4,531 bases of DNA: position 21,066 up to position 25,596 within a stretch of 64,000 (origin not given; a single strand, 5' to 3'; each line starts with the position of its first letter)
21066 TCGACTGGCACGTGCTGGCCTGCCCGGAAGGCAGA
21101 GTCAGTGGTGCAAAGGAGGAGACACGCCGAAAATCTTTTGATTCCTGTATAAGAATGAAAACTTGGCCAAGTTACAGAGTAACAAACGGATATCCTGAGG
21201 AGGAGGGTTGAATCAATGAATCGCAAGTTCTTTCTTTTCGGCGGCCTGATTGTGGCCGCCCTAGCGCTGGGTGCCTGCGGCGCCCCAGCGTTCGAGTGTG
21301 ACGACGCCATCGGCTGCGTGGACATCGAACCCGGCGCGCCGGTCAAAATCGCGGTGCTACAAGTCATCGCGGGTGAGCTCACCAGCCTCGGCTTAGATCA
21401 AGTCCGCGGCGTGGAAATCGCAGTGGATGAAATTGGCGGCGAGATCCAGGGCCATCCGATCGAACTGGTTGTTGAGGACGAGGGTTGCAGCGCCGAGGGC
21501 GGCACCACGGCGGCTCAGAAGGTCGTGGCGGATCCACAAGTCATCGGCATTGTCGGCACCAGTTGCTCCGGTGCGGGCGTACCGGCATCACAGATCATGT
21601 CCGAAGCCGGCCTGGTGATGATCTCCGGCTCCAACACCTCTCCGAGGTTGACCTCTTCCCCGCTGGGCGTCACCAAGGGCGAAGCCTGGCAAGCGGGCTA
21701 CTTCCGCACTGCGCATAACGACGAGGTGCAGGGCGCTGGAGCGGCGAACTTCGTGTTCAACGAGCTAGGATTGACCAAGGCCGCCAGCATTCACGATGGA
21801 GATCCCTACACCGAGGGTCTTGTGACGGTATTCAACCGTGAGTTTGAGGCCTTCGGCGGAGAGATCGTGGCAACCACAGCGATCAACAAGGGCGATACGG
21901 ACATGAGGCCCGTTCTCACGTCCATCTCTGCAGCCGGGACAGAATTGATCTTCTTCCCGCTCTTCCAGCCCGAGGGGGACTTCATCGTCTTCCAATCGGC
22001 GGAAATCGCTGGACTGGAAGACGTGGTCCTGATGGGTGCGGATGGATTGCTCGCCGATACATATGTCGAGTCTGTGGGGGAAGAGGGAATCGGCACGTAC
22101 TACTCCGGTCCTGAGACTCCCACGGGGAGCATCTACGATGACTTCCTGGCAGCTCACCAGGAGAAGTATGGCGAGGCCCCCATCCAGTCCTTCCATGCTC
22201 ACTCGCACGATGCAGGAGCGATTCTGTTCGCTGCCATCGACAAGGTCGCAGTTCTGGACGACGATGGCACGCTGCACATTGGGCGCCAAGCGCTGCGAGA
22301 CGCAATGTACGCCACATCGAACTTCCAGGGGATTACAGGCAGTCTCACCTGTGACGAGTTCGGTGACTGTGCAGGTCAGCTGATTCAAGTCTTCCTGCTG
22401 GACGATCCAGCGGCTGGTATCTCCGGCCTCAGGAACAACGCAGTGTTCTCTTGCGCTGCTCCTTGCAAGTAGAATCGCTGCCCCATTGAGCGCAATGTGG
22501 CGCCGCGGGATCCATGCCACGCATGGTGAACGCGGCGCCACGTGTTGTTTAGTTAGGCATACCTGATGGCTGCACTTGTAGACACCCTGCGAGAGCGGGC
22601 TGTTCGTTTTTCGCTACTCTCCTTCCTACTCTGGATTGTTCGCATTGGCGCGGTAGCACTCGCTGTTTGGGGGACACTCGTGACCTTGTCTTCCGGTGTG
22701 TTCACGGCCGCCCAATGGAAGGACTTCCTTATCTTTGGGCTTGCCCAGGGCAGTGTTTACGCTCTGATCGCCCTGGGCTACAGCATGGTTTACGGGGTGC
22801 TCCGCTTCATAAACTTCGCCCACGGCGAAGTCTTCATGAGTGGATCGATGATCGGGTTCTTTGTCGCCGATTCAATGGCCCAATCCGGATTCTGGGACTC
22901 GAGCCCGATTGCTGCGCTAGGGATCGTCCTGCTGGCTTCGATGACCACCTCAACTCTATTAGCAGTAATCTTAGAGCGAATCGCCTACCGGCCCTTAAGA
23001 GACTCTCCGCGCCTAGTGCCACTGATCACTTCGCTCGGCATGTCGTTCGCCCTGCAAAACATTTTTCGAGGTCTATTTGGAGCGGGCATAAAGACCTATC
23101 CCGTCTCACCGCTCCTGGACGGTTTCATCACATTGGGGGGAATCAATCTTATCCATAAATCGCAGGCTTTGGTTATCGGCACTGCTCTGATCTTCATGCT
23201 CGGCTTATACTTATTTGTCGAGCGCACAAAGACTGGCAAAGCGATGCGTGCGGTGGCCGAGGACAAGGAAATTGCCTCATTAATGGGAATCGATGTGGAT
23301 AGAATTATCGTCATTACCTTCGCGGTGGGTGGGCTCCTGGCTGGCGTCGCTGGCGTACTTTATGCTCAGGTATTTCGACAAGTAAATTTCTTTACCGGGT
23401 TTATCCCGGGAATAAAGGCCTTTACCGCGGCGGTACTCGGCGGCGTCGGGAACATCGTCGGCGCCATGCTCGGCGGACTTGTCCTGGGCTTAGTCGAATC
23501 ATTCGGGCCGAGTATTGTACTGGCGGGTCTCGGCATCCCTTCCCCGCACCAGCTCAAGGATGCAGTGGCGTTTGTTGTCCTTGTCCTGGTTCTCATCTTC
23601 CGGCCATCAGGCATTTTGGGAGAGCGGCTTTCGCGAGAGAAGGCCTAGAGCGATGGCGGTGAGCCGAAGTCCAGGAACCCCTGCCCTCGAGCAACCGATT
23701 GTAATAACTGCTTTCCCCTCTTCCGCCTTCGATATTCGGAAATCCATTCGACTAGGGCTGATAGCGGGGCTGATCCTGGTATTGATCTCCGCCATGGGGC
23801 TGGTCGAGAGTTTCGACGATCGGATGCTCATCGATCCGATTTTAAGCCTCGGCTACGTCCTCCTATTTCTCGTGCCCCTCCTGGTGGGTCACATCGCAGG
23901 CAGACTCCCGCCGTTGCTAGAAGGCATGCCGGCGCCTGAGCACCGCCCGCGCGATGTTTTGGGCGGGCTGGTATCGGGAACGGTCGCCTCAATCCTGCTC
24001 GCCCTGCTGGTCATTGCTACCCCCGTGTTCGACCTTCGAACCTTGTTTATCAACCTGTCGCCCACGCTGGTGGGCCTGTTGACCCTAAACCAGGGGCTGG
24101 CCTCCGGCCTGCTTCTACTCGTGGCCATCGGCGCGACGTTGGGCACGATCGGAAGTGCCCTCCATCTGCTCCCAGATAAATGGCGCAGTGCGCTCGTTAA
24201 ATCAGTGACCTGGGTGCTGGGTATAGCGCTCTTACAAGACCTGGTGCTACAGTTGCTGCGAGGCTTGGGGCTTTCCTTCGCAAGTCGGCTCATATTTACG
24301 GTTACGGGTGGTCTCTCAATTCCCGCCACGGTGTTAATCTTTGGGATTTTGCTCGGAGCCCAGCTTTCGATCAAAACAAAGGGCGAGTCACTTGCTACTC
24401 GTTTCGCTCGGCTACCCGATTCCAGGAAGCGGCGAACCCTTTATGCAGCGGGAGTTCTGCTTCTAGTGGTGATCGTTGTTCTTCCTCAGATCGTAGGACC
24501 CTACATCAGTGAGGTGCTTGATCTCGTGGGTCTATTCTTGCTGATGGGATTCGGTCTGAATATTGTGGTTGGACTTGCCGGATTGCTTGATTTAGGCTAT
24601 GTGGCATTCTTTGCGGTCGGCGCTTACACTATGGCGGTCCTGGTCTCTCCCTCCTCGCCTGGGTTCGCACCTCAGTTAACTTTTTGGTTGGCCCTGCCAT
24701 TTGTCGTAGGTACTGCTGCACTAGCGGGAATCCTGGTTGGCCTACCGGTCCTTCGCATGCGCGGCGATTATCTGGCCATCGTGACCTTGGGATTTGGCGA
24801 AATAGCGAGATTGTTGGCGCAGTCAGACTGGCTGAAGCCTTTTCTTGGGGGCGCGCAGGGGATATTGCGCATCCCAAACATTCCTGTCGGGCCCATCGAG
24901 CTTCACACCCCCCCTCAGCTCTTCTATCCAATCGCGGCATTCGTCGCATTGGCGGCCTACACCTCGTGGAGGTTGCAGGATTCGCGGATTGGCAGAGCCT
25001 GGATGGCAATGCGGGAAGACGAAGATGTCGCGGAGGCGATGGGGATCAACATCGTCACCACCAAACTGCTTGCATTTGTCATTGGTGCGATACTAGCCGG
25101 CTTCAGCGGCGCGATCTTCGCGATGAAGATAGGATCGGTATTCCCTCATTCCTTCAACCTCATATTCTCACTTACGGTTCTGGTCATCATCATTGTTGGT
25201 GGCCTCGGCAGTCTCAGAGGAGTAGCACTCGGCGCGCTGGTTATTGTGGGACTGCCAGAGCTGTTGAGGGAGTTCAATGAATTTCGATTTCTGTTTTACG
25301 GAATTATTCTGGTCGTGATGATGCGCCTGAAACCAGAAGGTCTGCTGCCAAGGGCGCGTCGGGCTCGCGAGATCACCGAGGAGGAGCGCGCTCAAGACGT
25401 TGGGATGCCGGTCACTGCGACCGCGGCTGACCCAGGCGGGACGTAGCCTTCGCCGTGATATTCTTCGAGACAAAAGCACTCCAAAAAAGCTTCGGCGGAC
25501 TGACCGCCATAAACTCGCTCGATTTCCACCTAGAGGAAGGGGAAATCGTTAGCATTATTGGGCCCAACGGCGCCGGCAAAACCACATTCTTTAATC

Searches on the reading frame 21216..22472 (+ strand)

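Call 24: search_protein_families(library=ncbifam, proteins=[window:21216-22472:+], max_evalue=0.00001)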
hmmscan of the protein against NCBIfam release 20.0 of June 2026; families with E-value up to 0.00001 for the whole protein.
window:21216-22472:+ (418 aa): 1 family
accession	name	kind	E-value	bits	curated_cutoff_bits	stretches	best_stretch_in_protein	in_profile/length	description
NF011933.0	PRK15404.1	subfamily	3e-35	122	477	1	42-393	26-358/370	high-affinity branched-chain amino acid ABC transporter substrate-binding protein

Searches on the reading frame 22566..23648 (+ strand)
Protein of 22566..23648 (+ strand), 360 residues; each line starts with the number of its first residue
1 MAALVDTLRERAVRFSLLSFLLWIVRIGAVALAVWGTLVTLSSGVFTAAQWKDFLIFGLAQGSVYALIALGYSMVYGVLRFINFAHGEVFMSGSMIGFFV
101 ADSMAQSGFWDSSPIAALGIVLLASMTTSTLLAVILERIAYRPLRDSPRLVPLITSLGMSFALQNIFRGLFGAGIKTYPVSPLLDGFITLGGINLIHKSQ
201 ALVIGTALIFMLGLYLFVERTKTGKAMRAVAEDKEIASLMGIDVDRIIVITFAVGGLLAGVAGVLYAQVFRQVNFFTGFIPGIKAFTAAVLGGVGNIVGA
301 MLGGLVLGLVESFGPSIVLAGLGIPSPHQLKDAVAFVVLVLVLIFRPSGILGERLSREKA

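Call 25: search_protein_families(library=ncbifam, proteins=[window:22566-23648:+], max_evalue=0.00001)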
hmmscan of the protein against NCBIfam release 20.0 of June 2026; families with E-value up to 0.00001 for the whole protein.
window:22566-23648:+ (360 aa): 11 families
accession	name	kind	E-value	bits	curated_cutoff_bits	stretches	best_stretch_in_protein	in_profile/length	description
NF008011.0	PRK10740.1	equivalog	2.5e-65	221.1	379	1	55-353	12-302/308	high-affinity branched-chain amino acid ABC transporter permease LivH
TIGR03409.1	urea_trans_UrtB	equivalog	8e-45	153.7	250.3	1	55-353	4-288/291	urea ABC transporter permease subunit UrtB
TIGR03622.1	urea_t_UrtB_arc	equivalog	1.3e-23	83.8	374.25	1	65-312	14-246/284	urea ABC transporter, permease protein UrtB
NF007067.0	PRK09512.1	equivalog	1.9e-10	40.4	398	1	206-344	179-316/321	ribose ABC transporter permease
NF040906.3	GguB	equivalog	1.3e-09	37.8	450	1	204-332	227-359/375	multiple monosaccharide ABC transporter permease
NF008441.0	PRK11285.1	equivalog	9.8e-09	34.7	378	1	156-311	136-295/333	L-arabinose ABC transporter permease AraH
TIGR03727.1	urea_t_UrtC_arc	equivalog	2.3e-08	33.4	575.55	1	202-311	198-307/369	urea ABC transporter, permease protein UrtC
NF011961.0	PRK15432.1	equivalog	6.7e-08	32.2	388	1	204-346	162-304/344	autoinducer 2 ABC transporter permease LsrC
NF007014.0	PRK09478.1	equivalog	8.7e-07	28.6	386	1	60-308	47-288/336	galactose/methyl galactoside ABC transporter permease MglC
TIGR03408.1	urea_trans_UrtC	equivalog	1.7e-06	28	296.2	0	64-339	17-302/313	urea ABC transporter permease subunit UrtC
NF007252.0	PRK09699.1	equivalog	3.9e-06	26.4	396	1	96-311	79-293/326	D-allose ABC transporter permease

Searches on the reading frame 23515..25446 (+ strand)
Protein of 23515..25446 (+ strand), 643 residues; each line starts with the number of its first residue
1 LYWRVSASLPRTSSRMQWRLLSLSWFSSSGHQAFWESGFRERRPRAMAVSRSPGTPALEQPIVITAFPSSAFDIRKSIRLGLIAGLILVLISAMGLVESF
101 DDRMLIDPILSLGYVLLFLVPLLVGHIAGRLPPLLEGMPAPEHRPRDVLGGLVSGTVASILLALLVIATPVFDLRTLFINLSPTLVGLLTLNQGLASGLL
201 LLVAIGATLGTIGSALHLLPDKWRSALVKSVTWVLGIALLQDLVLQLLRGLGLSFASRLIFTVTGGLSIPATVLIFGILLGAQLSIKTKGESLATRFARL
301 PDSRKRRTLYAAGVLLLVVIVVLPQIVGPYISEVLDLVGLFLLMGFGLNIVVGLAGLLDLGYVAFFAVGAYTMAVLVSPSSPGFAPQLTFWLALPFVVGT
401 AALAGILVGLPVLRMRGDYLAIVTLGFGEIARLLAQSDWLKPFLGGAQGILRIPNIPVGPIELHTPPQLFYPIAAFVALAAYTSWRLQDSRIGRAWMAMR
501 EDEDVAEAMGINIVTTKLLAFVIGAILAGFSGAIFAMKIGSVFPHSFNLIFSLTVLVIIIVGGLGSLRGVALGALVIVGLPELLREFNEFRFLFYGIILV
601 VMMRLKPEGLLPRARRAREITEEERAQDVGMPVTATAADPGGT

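Call 24: search_protein_families(library=ncbifam, proteins=[window:23515-25446:+], max_evalue=0.00001)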
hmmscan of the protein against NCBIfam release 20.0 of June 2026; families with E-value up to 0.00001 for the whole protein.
window:23515-25446:+ (643 aa): 6 families
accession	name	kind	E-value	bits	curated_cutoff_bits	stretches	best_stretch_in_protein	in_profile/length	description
NF008450.0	PRK11301.1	subfamily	8.6e-77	259.3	366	2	249-459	31-231/418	high-affinity branched-chain amino acid ABC transporter permease LivM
TIGR03727.1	urea_t_UrtC_arc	equivalog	1.3e-31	109.9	575.55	1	307-623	26-350/369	urea ABC transporter, permease protein UrtC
TIGR03408.1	urea_trans_UrtC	equivalog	4.8e-28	98.8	296.2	1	388-611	86-311/313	urea ABC transporter permease subunit UrtC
TIGR03409.1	urea_trans_UrtB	equivalog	9.9e-21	74.6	250.3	1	335-614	8-289/291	urea ABC transporter permease subunit UrtB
TIGR03622.1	urea_t_UrtB_arc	equivalog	5.3e-11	42.3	374.25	1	334-610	7-276/284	urea ABC transporter, permease protein UrtB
NF008011.0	PRK10740.1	equivalog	1.8e-10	41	379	1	468-613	157-302/308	high-affinity branched-chain amino acid ABC transporter permease LivH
